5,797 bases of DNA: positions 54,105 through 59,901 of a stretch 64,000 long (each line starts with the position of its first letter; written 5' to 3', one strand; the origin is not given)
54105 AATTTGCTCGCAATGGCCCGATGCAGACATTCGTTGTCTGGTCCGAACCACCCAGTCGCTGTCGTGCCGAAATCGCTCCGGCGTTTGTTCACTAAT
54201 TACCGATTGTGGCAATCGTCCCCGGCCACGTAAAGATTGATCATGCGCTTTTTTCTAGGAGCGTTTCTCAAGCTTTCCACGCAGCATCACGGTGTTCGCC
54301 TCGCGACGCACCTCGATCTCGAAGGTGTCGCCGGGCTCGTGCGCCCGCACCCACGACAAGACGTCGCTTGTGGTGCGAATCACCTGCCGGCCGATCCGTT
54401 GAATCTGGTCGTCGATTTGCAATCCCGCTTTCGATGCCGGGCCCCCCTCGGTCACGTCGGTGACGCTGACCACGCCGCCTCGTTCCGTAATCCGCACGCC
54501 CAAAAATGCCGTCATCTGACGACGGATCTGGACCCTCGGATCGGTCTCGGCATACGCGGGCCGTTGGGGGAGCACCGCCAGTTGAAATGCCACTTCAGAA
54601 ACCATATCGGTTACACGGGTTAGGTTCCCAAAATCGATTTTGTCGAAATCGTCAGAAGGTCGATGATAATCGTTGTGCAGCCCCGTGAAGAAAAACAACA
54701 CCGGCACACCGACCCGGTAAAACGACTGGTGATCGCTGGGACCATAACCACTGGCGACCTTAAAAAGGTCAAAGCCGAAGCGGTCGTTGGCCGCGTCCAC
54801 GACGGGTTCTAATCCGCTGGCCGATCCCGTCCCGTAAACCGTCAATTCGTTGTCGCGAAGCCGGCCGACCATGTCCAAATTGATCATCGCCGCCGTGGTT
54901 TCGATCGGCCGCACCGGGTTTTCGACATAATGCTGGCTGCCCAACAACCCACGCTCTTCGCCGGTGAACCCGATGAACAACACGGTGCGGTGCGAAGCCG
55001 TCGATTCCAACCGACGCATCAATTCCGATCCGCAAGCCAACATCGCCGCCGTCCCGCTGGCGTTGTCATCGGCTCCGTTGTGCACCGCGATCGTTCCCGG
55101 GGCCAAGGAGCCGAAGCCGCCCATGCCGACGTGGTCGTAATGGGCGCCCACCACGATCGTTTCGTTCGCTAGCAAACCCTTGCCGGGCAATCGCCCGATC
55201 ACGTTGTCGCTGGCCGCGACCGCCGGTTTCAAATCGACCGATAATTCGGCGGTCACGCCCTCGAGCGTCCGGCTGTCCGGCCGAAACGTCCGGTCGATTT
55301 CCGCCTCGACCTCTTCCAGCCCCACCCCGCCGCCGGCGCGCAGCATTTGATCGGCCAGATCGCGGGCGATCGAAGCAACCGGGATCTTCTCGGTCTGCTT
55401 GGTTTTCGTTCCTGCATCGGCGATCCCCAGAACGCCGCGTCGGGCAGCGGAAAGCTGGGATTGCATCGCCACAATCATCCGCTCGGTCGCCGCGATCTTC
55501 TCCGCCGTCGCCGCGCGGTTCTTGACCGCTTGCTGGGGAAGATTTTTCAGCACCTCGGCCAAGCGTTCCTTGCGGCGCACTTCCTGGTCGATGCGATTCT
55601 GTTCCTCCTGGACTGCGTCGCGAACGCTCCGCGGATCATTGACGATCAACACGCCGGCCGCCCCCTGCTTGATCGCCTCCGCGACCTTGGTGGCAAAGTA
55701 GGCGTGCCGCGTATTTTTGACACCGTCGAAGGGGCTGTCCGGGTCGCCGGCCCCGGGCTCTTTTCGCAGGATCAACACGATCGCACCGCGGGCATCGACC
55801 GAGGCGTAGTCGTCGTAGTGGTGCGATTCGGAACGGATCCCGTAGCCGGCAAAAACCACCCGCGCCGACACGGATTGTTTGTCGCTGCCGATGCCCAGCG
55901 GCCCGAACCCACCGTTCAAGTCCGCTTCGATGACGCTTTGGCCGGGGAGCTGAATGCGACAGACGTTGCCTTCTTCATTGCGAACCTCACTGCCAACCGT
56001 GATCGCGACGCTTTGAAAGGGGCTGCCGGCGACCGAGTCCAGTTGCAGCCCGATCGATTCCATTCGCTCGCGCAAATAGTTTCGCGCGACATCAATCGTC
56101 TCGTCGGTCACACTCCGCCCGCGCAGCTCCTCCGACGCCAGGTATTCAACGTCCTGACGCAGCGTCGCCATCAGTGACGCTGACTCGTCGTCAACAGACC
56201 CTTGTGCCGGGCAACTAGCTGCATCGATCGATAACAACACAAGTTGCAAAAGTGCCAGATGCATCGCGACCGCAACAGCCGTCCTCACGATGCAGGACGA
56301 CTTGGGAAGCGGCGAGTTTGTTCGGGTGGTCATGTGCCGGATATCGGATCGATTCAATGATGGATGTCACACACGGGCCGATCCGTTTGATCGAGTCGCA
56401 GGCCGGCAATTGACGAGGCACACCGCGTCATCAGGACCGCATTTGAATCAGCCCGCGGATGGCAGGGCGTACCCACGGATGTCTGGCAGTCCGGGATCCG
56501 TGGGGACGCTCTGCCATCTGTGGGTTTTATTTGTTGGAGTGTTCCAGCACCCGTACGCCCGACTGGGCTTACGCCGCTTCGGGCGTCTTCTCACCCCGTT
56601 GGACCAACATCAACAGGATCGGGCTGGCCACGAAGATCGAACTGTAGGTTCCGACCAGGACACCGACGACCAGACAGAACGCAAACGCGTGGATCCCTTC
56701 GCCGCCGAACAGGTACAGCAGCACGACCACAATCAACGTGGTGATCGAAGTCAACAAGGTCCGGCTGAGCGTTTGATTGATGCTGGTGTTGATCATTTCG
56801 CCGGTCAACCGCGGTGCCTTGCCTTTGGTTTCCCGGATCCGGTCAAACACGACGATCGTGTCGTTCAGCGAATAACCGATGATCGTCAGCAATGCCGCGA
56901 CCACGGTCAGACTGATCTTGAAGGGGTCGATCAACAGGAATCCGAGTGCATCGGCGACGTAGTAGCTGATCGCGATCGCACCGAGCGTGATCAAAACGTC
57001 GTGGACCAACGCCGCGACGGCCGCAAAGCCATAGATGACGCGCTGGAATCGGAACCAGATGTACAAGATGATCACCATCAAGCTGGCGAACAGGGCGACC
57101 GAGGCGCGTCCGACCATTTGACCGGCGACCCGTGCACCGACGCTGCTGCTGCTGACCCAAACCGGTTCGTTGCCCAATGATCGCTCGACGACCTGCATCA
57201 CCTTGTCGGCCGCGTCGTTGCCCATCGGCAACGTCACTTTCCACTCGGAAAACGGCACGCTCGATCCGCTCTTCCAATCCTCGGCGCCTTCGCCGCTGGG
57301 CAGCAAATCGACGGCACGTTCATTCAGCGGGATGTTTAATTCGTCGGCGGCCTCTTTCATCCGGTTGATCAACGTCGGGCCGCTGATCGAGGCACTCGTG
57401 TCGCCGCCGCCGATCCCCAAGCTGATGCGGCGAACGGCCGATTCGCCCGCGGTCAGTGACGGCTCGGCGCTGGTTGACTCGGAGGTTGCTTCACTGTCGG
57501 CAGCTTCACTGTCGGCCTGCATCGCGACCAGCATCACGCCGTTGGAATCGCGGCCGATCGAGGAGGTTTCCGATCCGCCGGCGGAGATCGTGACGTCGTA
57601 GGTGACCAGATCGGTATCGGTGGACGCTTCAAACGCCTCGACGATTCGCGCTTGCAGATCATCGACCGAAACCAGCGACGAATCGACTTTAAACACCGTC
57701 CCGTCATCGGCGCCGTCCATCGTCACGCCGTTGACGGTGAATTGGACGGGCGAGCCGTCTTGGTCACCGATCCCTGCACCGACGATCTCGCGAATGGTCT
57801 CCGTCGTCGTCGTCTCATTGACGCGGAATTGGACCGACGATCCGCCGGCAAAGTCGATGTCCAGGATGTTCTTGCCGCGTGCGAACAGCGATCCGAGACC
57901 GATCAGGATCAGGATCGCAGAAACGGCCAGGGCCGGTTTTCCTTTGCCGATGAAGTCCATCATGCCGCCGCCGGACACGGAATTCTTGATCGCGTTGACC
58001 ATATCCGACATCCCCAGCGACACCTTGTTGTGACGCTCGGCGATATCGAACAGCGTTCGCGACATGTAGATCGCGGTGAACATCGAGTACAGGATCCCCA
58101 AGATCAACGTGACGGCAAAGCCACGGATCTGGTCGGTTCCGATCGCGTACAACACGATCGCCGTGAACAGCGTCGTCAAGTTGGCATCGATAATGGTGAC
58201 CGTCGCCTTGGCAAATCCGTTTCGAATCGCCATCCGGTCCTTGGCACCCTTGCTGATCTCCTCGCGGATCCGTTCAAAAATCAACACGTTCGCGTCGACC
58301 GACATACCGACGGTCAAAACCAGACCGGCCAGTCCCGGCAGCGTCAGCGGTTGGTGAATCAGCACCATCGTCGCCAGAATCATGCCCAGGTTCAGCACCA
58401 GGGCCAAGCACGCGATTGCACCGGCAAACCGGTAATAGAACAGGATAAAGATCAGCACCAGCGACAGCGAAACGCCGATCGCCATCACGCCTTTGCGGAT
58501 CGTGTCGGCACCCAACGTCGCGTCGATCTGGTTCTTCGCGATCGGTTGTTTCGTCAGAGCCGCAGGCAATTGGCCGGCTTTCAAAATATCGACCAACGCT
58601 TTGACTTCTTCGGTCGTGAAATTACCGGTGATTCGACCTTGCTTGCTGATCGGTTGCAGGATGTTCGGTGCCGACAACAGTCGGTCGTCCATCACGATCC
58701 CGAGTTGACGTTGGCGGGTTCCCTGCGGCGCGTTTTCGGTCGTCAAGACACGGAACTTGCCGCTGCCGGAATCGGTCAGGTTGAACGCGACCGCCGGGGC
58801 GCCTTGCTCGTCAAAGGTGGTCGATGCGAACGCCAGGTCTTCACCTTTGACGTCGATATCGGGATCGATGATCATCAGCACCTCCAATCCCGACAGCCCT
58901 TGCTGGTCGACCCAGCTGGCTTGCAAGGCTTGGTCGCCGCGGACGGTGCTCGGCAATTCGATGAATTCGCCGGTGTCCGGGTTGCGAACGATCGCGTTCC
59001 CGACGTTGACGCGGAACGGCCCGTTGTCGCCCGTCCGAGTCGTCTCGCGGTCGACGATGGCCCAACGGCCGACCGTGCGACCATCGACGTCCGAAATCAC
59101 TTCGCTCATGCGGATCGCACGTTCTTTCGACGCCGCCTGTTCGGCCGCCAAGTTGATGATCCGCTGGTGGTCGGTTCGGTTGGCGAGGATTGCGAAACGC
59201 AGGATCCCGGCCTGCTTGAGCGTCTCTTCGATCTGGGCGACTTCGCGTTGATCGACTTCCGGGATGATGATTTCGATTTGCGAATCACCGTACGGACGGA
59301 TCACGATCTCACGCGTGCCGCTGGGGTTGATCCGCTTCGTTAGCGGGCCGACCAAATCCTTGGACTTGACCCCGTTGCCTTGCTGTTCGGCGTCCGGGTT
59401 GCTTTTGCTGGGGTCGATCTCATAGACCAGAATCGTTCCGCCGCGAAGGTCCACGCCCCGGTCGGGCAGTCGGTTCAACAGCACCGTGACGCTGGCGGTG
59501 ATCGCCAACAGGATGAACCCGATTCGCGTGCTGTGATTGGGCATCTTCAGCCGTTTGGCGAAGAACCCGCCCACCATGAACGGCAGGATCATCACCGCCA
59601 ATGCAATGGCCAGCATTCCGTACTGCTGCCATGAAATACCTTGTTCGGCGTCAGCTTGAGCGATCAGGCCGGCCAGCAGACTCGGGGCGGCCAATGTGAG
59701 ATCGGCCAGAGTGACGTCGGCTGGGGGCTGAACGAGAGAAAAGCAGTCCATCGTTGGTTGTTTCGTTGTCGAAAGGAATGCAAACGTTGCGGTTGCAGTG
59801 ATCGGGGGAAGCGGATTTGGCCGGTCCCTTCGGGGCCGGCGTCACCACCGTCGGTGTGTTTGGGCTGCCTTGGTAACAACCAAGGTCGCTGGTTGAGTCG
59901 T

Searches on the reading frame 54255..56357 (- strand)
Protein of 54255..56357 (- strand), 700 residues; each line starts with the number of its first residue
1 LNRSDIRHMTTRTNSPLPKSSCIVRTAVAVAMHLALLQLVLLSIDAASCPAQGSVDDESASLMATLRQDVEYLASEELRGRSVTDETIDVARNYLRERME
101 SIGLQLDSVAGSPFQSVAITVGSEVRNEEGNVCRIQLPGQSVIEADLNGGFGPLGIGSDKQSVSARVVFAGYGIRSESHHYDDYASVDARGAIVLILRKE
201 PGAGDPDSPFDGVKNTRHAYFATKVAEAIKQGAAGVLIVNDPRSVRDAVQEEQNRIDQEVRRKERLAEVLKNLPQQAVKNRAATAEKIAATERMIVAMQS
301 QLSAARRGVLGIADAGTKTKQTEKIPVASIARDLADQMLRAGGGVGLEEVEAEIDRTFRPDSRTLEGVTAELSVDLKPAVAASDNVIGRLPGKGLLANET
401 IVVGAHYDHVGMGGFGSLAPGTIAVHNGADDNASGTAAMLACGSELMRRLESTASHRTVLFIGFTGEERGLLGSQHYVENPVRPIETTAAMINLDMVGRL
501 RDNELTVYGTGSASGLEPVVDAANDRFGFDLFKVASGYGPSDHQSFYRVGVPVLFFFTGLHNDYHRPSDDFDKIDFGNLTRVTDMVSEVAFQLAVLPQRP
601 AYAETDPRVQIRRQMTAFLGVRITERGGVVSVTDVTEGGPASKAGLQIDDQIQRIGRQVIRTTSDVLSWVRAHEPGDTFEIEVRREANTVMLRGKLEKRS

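Call 6: search_protein_families(library=ncbifam, proteins=[window:54255-56357:-], max_evalue=0.00001)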
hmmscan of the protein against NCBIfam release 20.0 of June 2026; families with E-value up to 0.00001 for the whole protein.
window:54255-56357:- (700 aa): 5 families
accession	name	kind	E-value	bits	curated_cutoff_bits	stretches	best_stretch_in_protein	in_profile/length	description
NF045908.1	AminopepLapALeg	equivalog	1e-10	41.1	600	1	399-585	205-385/396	aminopeptidase LapA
NF041521.1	HhoA_HhoB_HtrA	equivalog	5.4e-08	32.5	450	1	615-693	251-328/335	HhoA/HhoB/HtrA family serine endopeptidase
TIGR00054.1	TIGR00054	equivalog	9.3e-08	31.3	147.55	1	606-690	175-263/421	RIP metalloprotease RseP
TIGR02037.1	degP_htrA_DO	subfamily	1.7e-07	30.6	416.2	1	626-696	258-327/434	Do family serine endopeptidase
NF041199.1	trx7_PDZ_seleno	equivalog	3.3e-06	26.3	300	1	631-692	206-268/390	Trx7/PDZ domain-containing (seleno)protein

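Call 7: search_protein_families(library=pfam, proteins=[window:54255-56357:-], max_evalue=0.001)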
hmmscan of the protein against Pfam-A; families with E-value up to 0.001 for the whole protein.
window:54255-56357:- (700 aa): 7 families
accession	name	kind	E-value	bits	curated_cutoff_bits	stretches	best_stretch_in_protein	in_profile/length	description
PF04389.22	Peptidase_M28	-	1.4e-47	162.4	21.3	1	385-589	1-192/193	Peptidase family M28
PF13180.12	PDZ_2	-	2.3e-13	50.7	27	1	618-691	2-75/80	PDZ domain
PF17820.7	PDZ_6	-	1.4e-08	34.8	27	1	632-685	2-54/54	PDZ domain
PF00595.29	PDZ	-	4.3e-07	30.7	23.2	1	609-664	2-61/81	PDZ domain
PF02225.27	PA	-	3.1e-06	27.7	23.9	1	165-248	3-63/95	PA domain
PF05450.20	Nicastrin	-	0.00015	21.8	25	1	427-480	20-73/218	Nicastrin large lobe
PF01546.33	Peptidase_M20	-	0.00062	20.2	24.6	0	427-579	31-196/206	Peptidase family M20/M25/M40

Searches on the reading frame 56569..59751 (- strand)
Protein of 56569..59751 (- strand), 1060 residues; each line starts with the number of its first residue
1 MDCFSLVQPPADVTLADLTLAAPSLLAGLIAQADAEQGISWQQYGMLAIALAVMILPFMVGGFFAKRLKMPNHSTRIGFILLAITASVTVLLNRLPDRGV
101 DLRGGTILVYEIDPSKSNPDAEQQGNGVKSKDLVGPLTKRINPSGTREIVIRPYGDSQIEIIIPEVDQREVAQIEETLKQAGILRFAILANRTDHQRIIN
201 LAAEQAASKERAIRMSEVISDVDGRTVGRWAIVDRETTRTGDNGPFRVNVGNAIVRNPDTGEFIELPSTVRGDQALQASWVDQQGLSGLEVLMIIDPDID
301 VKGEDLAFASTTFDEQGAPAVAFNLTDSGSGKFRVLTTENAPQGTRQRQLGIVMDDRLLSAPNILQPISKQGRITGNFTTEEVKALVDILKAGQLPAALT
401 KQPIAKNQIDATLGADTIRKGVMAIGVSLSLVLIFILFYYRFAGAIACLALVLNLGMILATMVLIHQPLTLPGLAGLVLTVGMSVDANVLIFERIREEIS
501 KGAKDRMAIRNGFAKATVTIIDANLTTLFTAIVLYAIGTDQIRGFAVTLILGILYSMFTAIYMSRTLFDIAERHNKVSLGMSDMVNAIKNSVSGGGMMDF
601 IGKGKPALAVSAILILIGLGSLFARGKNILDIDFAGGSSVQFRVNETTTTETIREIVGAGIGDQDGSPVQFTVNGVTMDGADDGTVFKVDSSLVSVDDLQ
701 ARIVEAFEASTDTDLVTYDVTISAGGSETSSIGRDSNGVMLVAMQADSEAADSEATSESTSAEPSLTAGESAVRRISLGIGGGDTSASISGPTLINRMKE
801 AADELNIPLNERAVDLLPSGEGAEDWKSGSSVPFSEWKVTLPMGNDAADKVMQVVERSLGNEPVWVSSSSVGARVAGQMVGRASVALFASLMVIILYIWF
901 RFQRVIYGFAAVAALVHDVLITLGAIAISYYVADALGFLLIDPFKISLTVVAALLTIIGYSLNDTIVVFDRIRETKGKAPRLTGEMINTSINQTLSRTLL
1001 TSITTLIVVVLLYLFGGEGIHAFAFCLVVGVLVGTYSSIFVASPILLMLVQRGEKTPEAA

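Call 6: search_protein_families(library=ncbifam, proteins=[window:56569-59751:-], max_evalue=0.00001)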
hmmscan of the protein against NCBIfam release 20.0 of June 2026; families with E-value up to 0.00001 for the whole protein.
window:56569-59751:- (1060 aa): 27 families (the best 25 are shown)
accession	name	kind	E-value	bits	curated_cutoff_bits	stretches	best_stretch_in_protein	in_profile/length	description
NF009583.0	PRK13024.1-3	subfamily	2.9e-155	518.3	721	2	97-662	42-521/755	protein translocase subunit SecDF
NF009585.0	PRK13024.1-5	equivalog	5.6e-149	498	1037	2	298-697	380-764/993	protein translocase subunit SecDF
NF011315.0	PRK14726.1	equivalog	6.1e-124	415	1249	2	294-647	252-595/855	protein translocase subunit SecDF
TIGR01129.1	secD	equivalog_domain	3.4e-107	359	244.4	2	99-567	2-396/397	protein translocase subunit SecD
TIGR00966.2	transloc_SecF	equivalog_domain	3.2e-102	341.8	160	3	837-1049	80-279/279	protein translocase subunit SecF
TIGR00916.1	2A0604s01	subfamily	7.6e-101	336.5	148.6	2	328-561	4-231/231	SecD/SecF family protein translocase subunit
NF009581.0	PRK13024.1-1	equivalog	6.1e-97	325.5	1058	2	301-655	125-505/752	protein translocase subunit SecDF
NF009540.0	PRK12911.1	equivalog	9e-96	321.5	1878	2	343-731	835-1211/1403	bifunctional preprotein translocase subunit SecD/SecF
NF009584.0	PRK13024.1-4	equivalog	2.1e-87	294.3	1171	2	355-714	193-560/759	protein translocase subunit SecDF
NF009580.0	PRK13023.1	equivalog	6.2e-77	259.5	1153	2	303-646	184-517/775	protein translocase subunit SecDF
NF009545.0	PRK12933.1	equivalog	5.6e-69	233.2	728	2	99-571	129-593/604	protein translocase subunit SecD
NF009582.0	PRK13024.1-2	equivalog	4.1e-60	203.7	723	2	346-569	263-485/859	protein translocase subunit SecDF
NF046001.1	SecDF_plasm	equivalog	9.8e-37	126.5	500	2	376-574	311-506/878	protein translocase subunit SecDF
NF006218.0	PRK08343.1-4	subfamily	2.1e-31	109.2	383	2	294-559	111-376/392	preprotein translocase subunit SecD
NF006216.0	PRK08343.1-2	equivalog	1.9e-19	69.9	519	1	380-558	309-488/506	preprotein translocase subunit SecD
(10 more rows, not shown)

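Call 7: search_protein_families(library=pfam, proteins=[window:56569-59751:-], max_evalue=0.001)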
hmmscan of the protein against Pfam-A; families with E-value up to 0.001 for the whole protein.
window:56569-59751:- (1060 aa): 4 families
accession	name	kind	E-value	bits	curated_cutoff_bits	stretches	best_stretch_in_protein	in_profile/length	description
PF02355.23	SecD_SecF_C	-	5.8e-77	257.8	20.5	2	860-1051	10-188/189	Protein export membrane protein SecD/SecF, C-terminal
PF22599.2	SecDF_P1_head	-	1.6e-22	80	27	1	293-397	13-114/114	SecDF, P1 head subdomain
PF03176.21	MMPL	-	6.5e-06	25.7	20.5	1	426-560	150-291/333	MMPL family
PF07549.19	Sec_GG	-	3.7e-05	23.6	20.3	0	99-115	11-27/28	SecD/SecF GG Motif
